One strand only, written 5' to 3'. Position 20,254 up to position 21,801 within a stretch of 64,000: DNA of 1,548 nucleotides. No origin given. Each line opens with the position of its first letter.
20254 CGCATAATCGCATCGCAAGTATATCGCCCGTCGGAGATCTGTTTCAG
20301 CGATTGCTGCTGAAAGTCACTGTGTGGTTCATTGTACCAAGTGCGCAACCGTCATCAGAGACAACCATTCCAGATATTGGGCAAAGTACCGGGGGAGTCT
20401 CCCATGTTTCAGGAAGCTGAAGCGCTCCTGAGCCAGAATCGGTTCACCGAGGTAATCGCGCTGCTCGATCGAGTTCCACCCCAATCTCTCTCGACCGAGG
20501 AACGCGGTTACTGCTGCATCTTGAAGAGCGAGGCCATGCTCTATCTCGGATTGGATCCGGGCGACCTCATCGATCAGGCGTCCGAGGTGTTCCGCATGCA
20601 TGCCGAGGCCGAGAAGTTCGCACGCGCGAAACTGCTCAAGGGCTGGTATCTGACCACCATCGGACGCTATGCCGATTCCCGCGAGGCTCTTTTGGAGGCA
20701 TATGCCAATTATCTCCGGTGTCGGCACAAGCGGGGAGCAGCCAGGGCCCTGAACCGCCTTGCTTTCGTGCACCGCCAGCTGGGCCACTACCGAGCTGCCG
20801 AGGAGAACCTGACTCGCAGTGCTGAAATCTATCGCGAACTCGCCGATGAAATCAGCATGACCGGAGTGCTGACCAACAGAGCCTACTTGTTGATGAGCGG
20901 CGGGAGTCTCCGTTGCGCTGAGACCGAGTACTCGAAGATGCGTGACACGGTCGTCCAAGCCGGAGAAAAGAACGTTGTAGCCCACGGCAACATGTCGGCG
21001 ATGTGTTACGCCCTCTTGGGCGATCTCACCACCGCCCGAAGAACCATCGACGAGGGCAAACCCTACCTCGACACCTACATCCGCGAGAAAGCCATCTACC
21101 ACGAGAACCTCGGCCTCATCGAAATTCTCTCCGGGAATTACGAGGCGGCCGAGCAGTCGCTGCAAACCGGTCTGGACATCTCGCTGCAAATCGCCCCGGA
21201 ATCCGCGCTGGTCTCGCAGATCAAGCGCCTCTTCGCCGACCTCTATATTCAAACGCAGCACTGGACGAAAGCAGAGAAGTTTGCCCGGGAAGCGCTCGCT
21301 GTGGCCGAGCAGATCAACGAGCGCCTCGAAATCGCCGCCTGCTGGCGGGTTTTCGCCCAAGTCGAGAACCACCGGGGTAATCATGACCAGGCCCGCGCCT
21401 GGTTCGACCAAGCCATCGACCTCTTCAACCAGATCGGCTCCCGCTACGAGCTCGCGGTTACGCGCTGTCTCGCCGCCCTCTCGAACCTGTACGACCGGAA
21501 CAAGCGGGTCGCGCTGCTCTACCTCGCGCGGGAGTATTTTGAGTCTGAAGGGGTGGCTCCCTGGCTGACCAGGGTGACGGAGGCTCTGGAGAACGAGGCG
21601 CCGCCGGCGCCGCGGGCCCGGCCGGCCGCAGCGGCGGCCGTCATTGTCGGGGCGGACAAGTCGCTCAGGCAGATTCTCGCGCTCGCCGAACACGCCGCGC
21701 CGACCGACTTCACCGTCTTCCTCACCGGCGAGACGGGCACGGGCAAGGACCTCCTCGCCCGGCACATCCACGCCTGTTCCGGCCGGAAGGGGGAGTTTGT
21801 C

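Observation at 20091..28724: Accessory-looking island headed by a TPR-fused sigma-54 activator, full of unknown secreted proteins, repeats and decayed genes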

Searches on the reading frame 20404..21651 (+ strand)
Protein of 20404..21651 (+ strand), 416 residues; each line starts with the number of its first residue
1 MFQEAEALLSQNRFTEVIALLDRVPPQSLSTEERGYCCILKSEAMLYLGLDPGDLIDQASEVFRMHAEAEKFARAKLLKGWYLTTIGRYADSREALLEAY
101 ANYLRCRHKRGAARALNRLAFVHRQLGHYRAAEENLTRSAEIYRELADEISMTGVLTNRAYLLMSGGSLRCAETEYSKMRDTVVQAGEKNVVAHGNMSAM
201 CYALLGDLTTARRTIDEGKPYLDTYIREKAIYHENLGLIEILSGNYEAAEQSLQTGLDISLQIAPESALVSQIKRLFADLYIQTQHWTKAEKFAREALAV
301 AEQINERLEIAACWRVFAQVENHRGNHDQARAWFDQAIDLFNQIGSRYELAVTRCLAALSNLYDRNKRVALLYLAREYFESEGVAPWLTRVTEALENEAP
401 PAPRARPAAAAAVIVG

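Call 61: find_related_loci(query=A5, collection=metagenome_contigs, flank=10000)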
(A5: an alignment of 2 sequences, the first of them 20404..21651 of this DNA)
Query A5 (416 aa) in metagenome_contigs; peptide patterns used: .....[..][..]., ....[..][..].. (x = any residue, [..] = any of these).
599 stretches matched a pattern (row limit reached: there are more); 13 encode a relative of the query (tblastn E <= 1e-3); 13 distinct loci.
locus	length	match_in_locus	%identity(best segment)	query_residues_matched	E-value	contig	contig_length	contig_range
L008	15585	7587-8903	49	4-415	9e-124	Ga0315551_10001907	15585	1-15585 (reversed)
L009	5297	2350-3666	49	4-415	3e-124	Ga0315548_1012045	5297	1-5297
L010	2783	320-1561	43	2-414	2e-99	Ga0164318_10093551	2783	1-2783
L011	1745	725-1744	47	4-342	3e-94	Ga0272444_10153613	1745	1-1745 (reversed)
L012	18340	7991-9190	41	1-400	1e-85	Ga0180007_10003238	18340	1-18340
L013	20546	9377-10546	43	8-401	2e-83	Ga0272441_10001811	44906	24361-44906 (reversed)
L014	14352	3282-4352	45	39-395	2e-83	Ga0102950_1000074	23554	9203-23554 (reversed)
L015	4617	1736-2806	45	39-395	1e-83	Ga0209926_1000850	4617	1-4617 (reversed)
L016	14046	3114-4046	42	1-312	1e-72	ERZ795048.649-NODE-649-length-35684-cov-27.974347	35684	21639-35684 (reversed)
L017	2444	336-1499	37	9-395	4e-73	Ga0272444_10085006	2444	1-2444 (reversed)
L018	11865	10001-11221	43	1-408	5e-93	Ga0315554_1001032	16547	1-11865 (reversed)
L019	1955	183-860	48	196-416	1e-59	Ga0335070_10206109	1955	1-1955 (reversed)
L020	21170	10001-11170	43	8-401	2e-83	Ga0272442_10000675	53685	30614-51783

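Call 67: search_protein_families(library=pfam, proteins=[L008:10532-11707:+, L014:8267-9370:+, L016:385-1512:+, L008:13960-14490:+, L014:9375-9941:+, L012:43-2502:-, L013:13405-15810:+, L012:3311-7093:-, L013:6623-8482:+, L013:5503-6612:+], max_evalue=0.01)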
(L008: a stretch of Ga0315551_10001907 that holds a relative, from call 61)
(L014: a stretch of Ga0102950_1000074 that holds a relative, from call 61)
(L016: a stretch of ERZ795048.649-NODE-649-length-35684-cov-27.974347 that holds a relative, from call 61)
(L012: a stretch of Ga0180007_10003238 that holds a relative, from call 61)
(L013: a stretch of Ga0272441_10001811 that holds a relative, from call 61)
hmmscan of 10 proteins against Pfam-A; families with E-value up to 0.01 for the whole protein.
L008:10532-11707:+ (391 aa): 0 families

L014:8267-9370:+ (367 aa): 0 families

L016:385-1512:+ (375 aa): 0 families

L008:13960-14490:+ (176 aa): 0 families

L014:9375-9941:+ (188 aa): 0 families

L012:43-2502:- (819 aa): 5 families
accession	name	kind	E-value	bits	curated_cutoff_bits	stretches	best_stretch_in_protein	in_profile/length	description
PF08309.17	LVIVD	-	4.7e-47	157.5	20.2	3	521-554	5-38/42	LVIVD repeat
PF13860.13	FlgD_ig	-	8.5e-08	32.5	27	1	757-803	26-72/79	FlgD Ig-like domain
PF18962.6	Por_Secre_tail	-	0.00016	22.3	27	1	735-770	1-36/75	Secretion system C-terminal sorting domain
PF09826.15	Beta_propel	-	0.00016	21.1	22.4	0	539-560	329-350/495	Beta propeller domain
PF13585.12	CHU_C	-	0.0016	18.9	27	1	757-808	30-75/86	CHU_C Type IX secretion signal domain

L013:13405-15810:+ (801 aa): 5 families
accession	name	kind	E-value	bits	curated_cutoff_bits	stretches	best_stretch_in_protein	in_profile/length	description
PF08309.17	LVIVD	-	9.4e-32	108.5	20.2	2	126-166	2-42/42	LVIVD repeat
PF13860.13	FlgD_ig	-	4.2e-08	33.5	27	1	737-789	24-76/79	FlgD Ig-like domain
PF09826.15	Beta_propel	-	8.3e-07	28.7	22.4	0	328-475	92-217/495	Beta propeller domain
PF18962.6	Por_Secre_tail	-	1.2e-06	29.1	27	1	718-797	2-73/75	Secretion system C-terminal sorting domain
PF13585.12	CHU_C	-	4.3e-05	24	27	1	737-796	28-81/86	CHU_C Type IX secretion signal domain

L012:3311-7093:- (1260 aa): 1 family
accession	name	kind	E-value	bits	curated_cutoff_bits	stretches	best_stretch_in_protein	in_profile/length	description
PF07705.17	CARDB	-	0.0072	17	22.7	0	706-778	15-86/101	CARDB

L013:6623-8482:+ (619 aa): 2 families
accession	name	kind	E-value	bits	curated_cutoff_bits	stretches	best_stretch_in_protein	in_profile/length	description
PF00082.27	Peptidase_S8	-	8.3e-46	157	21.8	1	240-533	2-288/288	Subtilase family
PF00404.24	Dockerin_1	-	4.3e-05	24.1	22.9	1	547-604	2-56/57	Dockerin type I domain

L013:5503-6612:+ (369 aa): 0 families

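Call 77: search_protein_families(library=ncbifam, proteins=[L008:10619-11707:+], max_evalue=0.01)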
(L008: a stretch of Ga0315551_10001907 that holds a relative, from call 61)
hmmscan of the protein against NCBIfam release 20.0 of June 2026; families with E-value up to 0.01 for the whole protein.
L008:10619-11707:+ (362 aa): 0 families

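Call 83: search_solved_structures(query=window:20404-21651:+, max_evalue=0.01)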
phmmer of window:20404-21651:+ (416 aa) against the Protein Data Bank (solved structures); distinct sequences matched with E-value up to 0.01: 14.
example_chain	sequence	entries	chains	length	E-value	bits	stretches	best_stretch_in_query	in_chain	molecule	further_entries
3sf4_A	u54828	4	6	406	2.8e-09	39.7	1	218-350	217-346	G-protein-signaling modulator 2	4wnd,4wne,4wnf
4wng_A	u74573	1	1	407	2.8e-09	39.7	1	218-350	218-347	G-protein-signaling modulator 2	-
6hc2_A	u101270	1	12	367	4.1e-09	39.1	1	218-348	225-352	G-protein-signaling modulator 2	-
5a6c_A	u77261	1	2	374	5.5e-09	38.7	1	218-349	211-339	G-PROTEIN-SIGNALING MODULATOR 2, AFADIN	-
3ro2_A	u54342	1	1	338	2.2e-07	33.5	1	218-345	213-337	G-protein-signaling modulator 2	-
4g2v_A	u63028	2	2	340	2.3e-07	33.4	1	218-345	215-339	G-protein-signaling modulator 2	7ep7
4jhr_A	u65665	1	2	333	8.2e-07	31.6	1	217-346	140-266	G-protein-signaling modulator 2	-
5a7d_B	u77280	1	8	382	1.7e-06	30.5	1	194-344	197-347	PINS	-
3ro3_A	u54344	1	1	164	1.8e-06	30.5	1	229-345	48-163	G-protein-signaling modulator 2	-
4a1s_A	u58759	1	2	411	6.9e-06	28.5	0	194-340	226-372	PARTNER OF INSCUTEABLE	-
7t7t_A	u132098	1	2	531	0.00022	23.6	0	223-344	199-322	Protein TONSOKU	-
5oj8_A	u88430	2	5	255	0.0058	18.9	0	89-211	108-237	Kinesin light chain 1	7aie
7ai4_A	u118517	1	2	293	0.0065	18.7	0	89-211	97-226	Isoform C of Kinesin light chain 1,Isoform C of Kinesin light chain 1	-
3nf1_A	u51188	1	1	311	0.009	18.3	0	110-211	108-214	Kinesin light chain 1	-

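Call 85: find_homologous_proteins(query=A7, max_evalue=1e-10)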
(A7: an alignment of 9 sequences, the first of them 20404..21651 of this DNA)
Query A7 (9 sequences) (416 aa, profile of the alignment): 156 proteins with E <= 1e-10 among 8000 candidates; the best 120 are listed.
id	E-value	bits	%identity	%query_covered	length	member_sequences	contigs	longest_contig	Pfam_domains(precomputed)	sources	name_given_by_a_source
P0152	4.5e-181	620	49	99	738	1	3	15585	PF14559.13,PF00158.33,PF25601.2,PF02954.26,PF13424.13,PF14532.13,PF13181.13,PF07728.21,PF07719.24,PF13374.13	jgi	-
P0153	1.4e-176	606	100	100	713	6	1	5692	PF24885.2,PF13428.13,PF14532.13,PF07728.21,PF13374.13,PF14559.13,PF00158.33,PF17874.8,PF25601.2,PF02954.26,PF00515.35,PF13424.13,PF13181.13,PF07719.24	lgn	-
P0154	2.7e-175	601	43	98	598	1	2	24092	PF00158.33,PF17874.8,PF00515.35,PF13424.13,PF28559.1,PF13428.13,PF14532.13,PF13181.13,PF07728.21,PF07719.24,PF13374.13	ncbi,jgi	-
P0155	9.1e-175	600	52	99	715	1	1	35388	PF13428.13,PF14532.13,PF07728.21,PF13374.13,PF00158.33,PF17874.8,PF25601.2,PF02954.26,PF13424.13,PF28559.1,PF13181.13,PF07719.24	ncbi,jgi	-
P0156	3.0e-174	598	52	98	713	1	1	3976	PF14532.13,PF07728.21,PF13374.13,PF00158.33,PF17874.8,PF25601.2,PF02954.26,PF13424.13,PF28559.1,PF13432.13,PF13181.13,PF07719.24,PF13556.13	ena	-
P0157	4.6e-170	584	54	96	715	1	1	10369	PF00158.33,PF17874.8,PF25601.2,PF02954.26,PF13424.13,PF14938.13,PF14532.13,PF13181.13,PF07728.21,PF07719.24,PF13374.13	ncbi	-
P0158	3.3e-168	578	50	99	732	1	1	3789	PF00158.33,PF17874.8,PF25601.2,PF02954.26,PF13424.13,PF28559.1,PF14532.13,PF13181.13,PF07728.21,PF07719.24,PF13374.13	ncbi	-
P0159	8.3e-168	577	52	96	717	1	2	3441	PF25068.3,PF00158.33,PF07724.21,PF17874.8,PF25601.2,PF02954.26,PF13424.13,PF28559.1,PF14532.13,PF13181.13,PF07728.21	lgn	-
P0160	4.3e-167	574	48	100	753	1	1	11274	PF13518.13,PF14532.13,PF07728.21,PF13374.13,PF00158.33,PF17874.8,PF25601.2,PF13424.13,PF28559.1,PF13432.13,PF13181.13,PF07719.24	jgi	jgi:transcriptional regulator with AAA-type ATPase domain/tetratricopeptide (TPR) repeat protein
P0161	5.0e-167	574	52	98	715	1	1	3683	PF14532.13,PF07728.21,PF13374.13,PF14559.13,PF00158.33,PF17874.8,PF25601.2,PF02954.26,PF13424.13,PF28559.1,PF13181.13,PF07719.24,PF13556.13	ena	-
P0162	9.7e-165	567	49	100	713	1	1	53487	PF24885.2,PF14532.13,PF07728.21,PF13374.13,PF00158.33,PF17874.8,PF25601.2,PF02954.26,PF13424.13,PF28559.1,PF13432.13,PF13181.13,PF07719.24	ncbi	-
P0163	8.3e-164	564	51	100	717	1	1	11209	PF14532.13,PF07728.21,PF25068.3,PF00158.33,PF17874.8,PF25601.2,PF02954.26,PF13424.13,PF28559.1,PF13181.13,PF01078.28,PF07719.24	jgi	jgi:transcriptional regulator with PAS, ATPase and Fis domain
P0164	3.0e-163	562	51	100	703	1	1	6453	PF00158.33,PF17874.8,PF25601.2,PF02954.26,PF00515.35,PF13424.13,PF28559.1,PF14532.13,PF13181.13,PF07728.21,PF07719.24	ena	-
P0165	7.1e-162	557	53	100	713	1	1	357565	PF00158.33,PF17874.8,PF25601.2,PF02954.26,PF13424.13,PF28559.1,PF14532.13,PF13181.13,PF07728.21,PF07719.24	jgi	jgi:DNA-binding NtrC family response regulator/Tfp pilus assembly protein PilF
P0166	1.9e-161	556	51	96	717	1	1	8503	PF14532.13,PF07728.21,PF13374.13,PF00158.33,PF17874.8,PF25601.2,PF02954.26,PF13424.13,PF28559.1,PF13181.13,PF01078.28,PF07719.24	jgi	jgi:transcriptional regulator with PAS, ATPase and Fis domain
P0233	2.3e-136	473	39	100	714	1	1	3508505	PF00158.33,PF17874.8,PF25601.2,PF02954.26,PF00515.35,PF13424.13,PF14532.13,PF13181.13,PF07728.21,PF13374.13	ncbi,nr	ncbi:putative NtrC family transcriptional regulator [Candidatus Zixiibacteriota bacterium]|nr:putati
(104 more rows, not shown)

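Call 86: find_encoding_contigs(protein=P0165, flank=10000, max_places=1)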
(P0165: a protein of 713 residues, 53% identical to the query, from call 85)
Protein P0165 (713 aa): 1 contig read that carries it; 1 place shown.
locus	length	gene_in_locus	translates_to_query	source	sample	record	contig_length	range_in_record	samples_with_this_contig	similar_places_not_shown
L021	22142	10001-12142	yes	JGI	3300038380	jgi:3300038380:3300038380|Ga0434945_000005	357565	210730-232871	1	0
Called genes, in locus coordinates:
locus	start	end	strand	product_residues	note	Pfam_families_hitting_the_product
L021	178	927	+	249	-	-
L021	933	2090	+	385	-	PF07963:N_methyl (weak)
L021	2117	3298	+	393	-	PF07963:N_methyl (faint)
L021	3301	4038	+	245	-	-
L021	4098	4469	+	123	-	-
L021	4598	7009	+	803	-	PF02190:LON_substr_bdg, PF00004:AAA, PF07728:AAA_5, PF22667:Lon_lid, PF05362:Lon_C, PF13541:ChlI (weak)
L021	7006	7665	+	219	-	PF00009:GTP_EFTU (faint), PF03193:RsgA_GTPase (weak), PF00350:Dynamin_N (faint), PF01926:MMR_HSR1, PF02421:FeoB_N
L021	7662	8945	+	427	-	PF00709:Adenylsucc_synt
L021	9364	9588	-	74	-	-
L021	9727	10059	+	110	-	-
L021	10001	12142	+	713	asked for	PF13424:TPR_12 (weak), PF17874:TPR_MalT, PF13424:TPR_12, PF00158:Sigma54_activat, PF14532:Sigma54_activ_2, PF07728:AAA_5, PF25601:AAA_lid_14, PF02954:HTH_8, +3 more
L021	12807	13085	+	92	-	-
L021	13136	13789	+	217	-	-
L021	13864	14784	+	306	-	-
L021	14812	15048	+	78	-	-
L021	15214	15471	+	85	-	-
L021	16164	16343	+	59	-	-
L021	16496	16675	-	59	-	-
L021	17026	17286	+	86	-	-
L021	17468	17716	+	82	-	-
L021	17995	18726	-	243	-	PF28545:1TM_TonB_rel (weak), PF03544:TonB_C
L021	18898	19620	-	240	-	PF03544:TonB_C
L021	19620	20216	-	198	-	PF02472:ExbD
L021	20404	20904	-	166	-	PF02472:ExbD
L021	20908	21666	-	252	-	PF01618:MotA_ExbB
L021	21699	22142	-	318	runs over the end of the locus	-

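Call 87: find_encoding_contigs(protein=P0155, flank=10000, max_places=1)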
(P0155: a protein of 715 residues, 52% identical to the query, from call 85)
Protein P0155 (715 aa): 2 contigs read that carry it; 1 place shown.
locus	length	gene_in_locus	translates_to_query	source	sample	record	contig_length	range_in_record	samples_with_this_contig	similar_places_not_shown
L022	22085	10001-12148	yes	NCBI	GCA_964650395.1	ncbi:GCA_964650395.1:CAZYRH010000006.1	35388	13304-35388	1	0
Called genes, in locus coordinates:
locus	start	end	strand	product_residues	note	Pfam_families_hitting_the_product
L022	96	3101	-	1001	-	PF00580:UvrD-helicase (faint), PF04851:ResIII (faint), PF13086:AAA_11, PF13245:AAA_19 (weak), PF13604:AAA_30 (weak), PF13087:AAA_12, PF13091:PLDc_2 (weak)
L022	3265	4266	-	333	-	PF00814:TsaD, PF02543:Carbam_trans_N (weak), PF22521:HypF_C_2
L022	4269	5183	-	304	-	PF07949:YbbR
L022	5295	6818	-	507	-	PF07494:Reg_prop (faint)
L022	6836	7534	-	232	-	PF04493:Endonuclease_5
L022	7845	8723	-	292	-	PF16138:DUF4846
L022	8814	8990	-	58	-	-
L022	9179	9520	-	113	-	-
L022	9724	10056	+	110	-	-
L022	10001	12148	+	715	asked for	PF07719:TPR_2 (faint), PF17874:TPR_MalT (weak), PF13424:TPR_12, PF00158:Sigma54_activat, PF14532:Sigma54_activ_2, PF07728:AAA_5, PF25601:AAA_lid_14, PF02954:HTH_8, +4 more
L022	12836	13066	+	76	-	-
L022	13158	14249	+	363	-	-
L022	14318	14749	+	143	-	PF13648:Lipocalin_4 (faint)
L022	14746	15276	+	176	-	-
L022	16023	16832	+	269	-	-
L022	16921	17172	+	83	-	-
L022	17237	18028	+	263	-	-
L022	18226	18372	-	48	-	-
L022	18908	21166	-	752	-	PF17874:TPR_MalT (weak), PF13424:TPR_12, PF17874:TPR_MalT, PF00158:Sigma54_activat, PF14532:Sigma54_activ_2, PF07728:AAA_5, PF25601:AAA_lid_14, PF02954:HTH_8, +13 more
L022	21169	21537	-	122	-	-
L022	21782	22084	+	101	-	?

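Call 88: find_encoding_contigs(protein=P0162, flank=10000, max_places=1)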
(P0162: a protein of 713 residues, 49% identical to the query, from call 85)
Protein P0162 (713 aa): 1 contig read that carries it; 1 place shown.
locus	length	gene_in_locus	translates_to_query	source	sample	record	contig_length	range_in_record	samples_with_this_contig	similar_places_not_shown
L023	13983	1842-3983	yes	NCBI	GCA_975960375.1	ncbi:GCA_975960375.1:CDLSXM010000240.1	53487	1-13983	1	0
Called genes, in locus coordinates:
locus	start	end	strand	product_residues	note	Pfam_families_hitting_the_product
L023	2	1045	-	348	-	?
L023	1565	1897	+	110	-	-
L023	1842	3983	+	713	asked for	PF13424:TPR_12, PF17874:TPR_MalT, PF13424:TPR_12 (weak), PF00158:Sigma54_activat, PF14532:Sigma54_activ_2, PF07728:AAA_5 (weak), PF25601:AAA_lid_14, PF02954:HTH_8, +6 more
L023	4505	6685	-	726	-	PF00072:Response_reg, PF01590:GAF, PF13185:GAF_2, PF13492:GAF_3, PF00512:HisKA, PF02518:HATPase_c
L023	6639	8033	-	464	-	PF01590:GAF (weak), PF13185:GAF_2 (weak), PF13492:GAF_3 (weak), PF00512:HisKA, PF02518:HATPase_c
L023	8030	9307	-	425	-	PF08245:Mur_ligase_M, PF02875:Mur_ligase_C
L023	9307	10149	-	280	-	PF01039:Carboxyl_trans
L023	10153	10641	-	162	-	PF13302:Acetyltransf_3 (weak), PF13527:Acetyltransf_9 (weak), PF13673:Acetyltransf_10, PF00583:Acetyltransf_1, PF13508:Acetyltransf_7, PF08445:FR47 (weak), PF21926:FeeM (weak)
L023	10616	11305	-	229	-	PF00814:TsaD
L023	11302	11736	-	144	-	PF02367:TsaE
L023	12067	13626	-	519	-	PF00072:Response_reg, PF08665:PglZ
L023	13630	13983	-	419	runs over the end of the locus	PF02518:HATPase_c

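Call 89: find_encoding_contigs(protein=P0233, flank=10000, max_places=1)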
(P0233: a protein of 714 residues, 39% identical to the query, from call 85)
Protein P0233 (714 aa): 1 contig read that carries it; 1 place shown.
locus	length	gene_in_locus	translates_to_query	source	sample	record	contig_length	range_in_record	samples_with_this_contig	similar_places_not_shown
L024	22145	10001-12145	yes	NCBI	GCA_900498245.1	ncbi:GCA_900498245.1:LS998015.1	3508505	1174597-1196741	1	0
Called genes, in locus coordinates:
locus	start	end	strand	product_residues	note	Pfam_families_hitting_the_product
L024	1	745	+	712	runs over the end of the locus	PF00072:Response_reg, PF01590:GAF, PF13185:GAF_2, PF13492:GAF_3, PF00512:HisKA, PF02518:HATPase_c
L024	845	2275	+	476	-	PF00072:Response_reg, PF00158:Sigma54_activat, PF14532:Sigma54_activ_2, PF07724:AAA_2 (faint), PF07728:AAA_5 (faint), PF25601:AAA_lid_14, PF02954:HTH_8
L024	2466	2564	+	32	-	-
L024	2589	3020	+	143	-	-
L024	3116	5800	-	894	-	PF00133:tRNA-synt_1, PF09334:tRNA-synt_1g, PF13603:tRNA-synt_1_2 (weak), PF08264:Anticodon_1, PF10458:Val_tRNA-synt_C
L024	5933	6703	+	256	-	PF03819:MazG, PF12643:MazG-like (faint), PF01503:PRA-PH (weak), PF03819:MazG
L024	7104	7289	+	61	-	-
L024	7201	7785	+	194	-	-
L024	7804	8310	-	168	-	PF01797:Y1_Tnp (weak)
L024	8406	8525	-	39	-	-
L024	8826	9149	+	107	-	-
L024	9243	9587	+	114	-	-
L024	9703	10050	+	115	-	-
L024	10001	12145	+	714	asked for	PF00515:TPR_1 (faint), PF13181:TPR_8 (faint), PF13424:TPR_12, PF00158:Sigma54_activat, PF14532:Sigma54_activ_2, PF07728:AAA_5, PF25601:AAA_lid_14, PF02954:HTH_8, +2 more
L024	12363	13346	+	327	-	-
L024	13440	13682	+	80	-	-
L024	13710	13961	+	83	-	-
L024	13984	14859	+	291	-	PF00515:TPR_1 (faint), PF07719:TPR_2 (faint), PF13424:TPR_12 (faint), PF13428:TPR_14 (faint), PF13431:TPR_17 (faint), PF13414:TPR_11 (faint), PF13432:TPR_16 (faint)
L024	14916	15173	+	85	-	-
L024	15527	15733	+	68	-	-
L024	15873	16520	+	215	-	PF00404:Dockerin_1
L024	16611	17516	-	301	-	PF17284:Spermine_synt_N, PF01564:Spermine_synth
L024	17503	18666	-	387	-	PF00278:Orn_DAP_Arg_deC, PF01168:Ala_racemase_N, PF02784:Orn_Arg_deC_N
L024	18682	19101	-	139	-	PF02675:AdoMet_dc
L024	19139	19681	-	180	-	PF13560:HTH_31, PF13744:HTH_37 (weak), PF01381:HTH_3, PF13443:HTH_26 (weak), PF07883:Cupin_2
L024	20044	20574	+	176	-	PF13505:OMP_b-brl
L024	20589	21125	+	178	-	-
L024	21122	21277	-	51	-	-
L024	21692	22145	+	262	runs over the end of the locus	PF01976:DUF116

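Call 108: find_encoding_contigs(protein=P0153, flank=10000, max_places=6)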
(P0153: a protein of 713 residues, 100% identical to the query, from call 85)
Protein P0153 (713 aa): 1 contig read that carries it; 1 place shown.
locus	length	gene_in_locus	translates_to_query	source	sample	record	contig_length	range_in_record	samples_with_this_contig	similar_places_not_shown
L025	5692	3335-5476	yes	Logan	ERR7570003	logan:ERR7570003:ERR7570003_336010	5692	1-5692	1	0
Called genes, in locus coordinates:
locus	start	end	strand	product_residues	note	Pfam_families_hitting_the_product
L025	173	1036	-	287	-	PF00583:Acetyltransf_1, PF13673:Acetyltransf_10, PF13527:Acetyltransf_9 (faint), PF13508:Acetyltransf_7, PF18014:Acetyltransf_18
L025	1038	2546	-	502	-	PF00999:Na_H_Exchanger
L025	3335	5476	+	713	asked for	PF13424:TPR_12 (weak), PF17874:TPR_MalT (weak), PF13424:TPR_12, PF00158:Sigma54_activat, PF14532:Sigma54_activ_2, PF07728:AAA_5, PF25601:AAA_lid_14, PF02954:HTH_8 (weak), +7 more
